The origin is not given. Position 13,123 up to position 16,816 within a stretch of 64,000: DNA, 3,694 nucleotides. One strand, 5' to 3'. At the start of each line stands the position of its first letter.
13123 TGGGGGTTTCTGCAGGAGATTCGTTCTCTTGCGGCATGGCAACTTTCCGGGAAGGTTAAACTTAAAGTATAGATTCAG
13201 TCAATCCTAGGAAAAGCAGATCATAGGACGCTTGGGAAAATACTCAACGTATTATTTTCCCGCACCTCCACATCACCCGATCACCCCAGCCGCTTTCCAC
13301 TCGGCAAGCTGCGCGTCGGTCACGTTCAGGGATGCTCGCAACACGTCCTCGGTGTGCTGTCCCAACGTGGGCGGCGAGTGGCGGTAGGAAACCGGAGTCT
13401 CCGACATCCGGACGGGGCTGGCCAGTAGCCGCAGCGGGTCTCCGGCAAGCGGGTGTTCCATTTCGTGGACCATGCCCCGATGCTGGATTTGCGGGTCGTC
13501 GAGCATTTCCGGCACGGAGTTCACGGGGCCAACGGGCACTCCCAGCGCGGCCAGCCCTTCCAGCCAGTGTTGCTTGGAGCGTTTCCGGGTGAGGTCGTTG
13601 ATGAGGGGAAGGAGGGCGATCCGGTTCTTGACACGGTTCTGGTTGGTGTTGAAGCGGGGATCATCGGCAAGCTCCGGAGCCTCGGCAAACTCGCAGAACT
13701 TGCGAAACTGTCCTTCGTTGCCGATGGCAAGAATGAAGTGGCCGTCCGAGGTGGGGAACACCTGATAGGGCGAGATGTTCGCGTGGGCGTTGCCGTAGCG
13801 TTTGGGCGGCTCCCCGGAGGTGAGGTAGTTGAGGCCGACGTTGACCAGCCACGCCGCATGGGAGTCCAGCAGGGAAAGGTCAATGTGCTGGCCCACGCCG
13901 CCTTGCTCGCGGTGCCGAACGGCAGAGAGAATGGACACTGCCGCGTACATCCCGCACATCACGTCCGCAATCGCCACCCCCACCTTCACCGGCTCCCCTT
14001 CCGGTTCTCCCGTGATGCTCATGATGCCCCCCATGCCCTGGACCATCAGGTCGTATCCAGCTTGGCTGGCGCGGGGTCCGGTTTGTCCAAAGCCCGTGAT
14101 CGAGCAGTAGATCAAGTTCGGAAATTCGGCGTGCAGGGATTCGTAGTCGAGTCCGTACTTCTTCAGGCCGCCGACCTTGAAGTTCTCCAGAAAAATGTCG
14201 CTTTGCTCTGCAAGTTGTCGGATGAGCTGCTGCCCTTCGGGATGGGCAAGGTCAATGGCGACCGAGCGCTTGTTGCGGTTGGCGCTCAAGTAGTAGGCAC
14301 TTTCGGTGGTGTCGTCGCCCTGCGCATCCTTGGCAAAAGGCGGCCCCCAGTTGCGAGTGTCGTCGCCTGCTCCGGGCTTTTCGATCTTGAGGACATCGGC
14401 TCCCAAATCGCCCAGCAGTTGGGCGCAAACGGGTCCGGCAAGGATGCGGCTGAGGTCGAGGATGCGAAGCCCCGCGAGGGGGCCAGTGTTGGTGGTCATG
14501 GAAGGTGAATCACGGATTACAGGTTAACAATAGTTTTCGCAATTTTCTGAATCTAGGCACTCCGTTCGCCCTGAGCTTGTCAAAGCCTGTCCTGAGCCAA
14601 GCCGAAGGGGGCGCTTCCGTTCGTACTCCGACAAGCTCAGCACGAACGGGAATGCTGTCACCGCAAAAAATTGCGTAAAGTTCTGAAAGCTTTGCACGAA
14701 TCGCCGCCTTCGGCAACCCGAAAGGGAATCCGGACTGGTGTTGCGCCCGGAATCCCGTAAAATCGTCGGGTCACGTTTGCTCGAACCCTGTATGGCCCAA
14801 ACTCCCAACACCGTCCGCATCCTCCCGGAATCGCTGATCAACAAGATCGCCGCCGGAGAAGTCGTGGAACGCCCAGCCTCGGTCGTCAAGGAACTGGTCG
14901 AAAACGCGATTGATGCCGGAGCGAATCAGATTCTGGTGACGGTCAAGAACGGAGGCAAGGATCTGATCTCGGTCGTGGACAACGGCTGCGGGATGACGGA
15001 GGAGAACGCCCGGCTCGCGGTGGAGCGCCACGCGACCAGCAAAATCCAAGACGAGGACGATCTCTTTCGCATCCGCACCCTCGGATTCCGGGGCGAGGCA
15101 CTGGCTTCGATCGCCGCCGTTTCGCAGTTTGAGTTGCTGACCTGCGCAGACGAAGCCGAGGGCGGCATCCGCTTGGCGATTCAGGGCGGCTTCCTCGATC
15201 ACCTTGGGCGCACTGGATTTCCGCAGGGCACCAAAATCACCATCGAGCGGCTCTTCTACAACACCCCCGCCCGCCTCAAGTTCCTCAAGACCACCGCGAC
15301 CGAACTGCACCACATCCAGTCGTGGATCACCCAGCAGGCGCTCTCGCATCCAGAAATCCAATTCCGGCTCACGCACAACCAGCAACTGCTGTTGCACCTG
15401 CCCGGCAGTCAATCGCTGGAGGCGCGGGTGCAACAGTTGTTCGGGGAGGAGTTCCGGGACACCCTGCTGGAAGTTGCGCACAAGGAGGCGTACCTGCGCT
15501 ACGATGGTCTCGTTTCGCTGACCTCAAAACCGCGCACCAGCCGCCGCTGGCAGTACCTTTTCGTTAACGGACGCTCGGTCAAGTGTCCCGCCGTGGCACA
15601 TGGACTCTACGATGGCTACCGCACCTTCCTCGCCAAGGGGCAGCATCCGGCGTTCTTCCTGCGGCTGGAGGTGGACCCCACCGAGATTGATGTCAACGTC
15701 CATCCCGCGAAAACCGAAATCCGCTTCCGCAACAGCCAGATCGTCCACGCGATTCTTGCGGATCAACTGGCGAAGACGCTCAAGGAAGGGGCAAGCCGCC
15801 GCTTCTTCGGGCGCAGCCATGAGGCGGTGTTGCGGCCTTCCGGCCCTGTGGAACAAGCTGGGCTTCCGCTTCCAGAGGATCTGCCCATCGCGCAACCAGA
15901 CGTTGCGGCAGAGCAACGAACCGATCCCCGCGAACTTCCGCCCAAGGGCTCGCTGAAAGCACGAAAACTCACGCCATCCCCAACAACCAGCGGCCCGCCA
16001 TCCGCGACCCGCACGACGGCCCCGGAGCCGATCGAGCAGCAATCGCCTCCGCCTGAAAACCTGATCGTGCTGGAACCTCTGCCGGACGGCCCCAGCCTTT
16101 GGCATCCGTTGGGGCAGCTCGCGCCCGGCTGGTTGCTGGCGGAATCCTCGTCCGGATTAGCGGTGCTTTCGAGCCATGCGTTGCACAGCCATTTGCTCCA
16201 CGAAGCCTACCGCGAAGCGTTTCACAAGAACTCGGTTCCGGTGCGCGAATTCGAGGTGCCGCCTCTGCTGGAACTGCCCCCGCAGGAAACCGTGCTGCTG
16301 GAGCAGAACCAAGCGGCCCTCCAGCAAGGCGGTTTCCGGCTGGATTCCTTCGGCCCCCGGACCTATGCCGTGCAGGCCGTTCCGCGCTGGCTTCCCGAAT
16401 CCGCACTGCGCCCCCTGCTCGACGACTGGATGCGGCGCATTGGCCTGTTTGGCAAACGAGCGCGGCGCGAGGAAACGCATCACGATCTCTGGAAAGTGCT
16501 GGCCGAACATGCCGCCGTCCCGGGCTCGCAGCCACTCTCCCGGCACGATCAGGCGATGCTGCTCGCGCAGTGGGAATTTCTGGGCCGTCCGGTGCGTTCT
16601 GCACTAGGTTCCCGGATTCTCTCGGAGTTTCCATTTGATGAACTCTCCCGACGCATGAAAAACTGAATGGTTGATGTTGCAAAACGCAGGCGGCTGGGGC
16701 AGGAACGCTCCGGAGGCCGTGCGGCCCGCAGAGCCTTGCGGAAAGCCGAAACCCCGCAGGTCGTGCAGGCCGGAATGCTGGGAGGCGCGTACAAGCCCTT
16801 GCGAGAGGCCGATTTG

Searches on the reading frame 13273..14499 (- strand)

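Call 10: search_protein_families(library=pfam, proteins=[window:13273-14499:-])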
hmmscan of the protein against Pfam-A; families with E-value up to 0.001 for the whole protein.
window:13273-14499:- (408 aa): 1 family
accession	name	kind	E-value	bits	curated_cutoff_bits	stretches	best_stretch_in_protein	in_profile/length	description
PF02515.22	CoA_transf_3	-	1.8e-132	442.3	23.3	1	8-383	1-366/366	CoA-transferase family III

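Call 47: search_protein_families(library=ncbifam, proteins=[window:13273-14499:-], max_evalue=0.00001)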
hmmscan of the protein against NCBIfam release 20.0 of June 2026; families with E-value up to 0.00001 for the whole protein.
window:13273-14499:- (408 aa): 7 families
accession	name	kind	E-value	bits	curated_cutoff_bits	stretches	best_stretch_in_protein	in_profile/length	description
NF052585.1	SucGlutTfsCaiB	equivalog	2.9e-153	510.2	750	1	2-388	2-386/394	succinate--glutarate CoA-transferase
NF041294.1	Scnl_mescCoAtase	equivalog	5.8e-92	308.7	700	1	8-387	4-380/381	succinyl-CoA:mesaconate CoA-transferase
NF008511.0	PRK11430.1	equivalog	3.7e-83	279.8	522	1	4-357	6-352/381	CoA:oxalate CoA-transferase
NF003809.0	PRK05398.1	subfamily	3e-77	259.9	442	2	5-213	2-203/416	formyl-CoA transferase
TIGR03253.1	oxalate_frc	equivalog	1.1e-73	248.4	504.2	2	6-213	2-202/416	formyl-CoA transferase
NF002914.1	PRK03525.1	equivalog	1e-33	116.9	413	1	4-407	6-397/400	L-carnitine CoA-transferase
TIGR04253.1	mesacon_CoA_iso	equivalog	3.8e-27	95.3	725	1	8-407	3-400/403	2-methylfumaryl-CoA isomerase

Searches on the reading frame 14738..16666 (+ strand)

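Call 9: search_protein_families(library=pfam, proteins=[window:14738-16666:+])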
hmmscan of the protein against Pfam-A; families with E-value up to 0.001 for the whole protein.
window:14738-16666:+ (642 aa): 4 families
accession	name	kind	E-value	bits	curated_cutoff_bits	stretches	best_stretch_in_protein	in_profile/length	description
PF01119.25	DNA_mis_repair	-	7.3e-34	116.4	26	1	232-348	2-118/119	DNA mismatch repair protein, C-terminal domain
PF08676.16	MutL_C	-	8.4e-25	87.6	25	1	458-598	1-140/142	MutL C terminal dimerisation domain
PF13589.12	HATPase_c_3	-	1e-10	42.2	25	1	47-140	4-97/137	Histidine kinase-, DNA gyrase B-, and HSP90-like ATPase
PF02518.31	HATPase_c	-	7.5e-08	33.2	26.4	1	44-100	4-63/111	Histidine kinase-, DNA gyrase B-, and HSP90-like ATPase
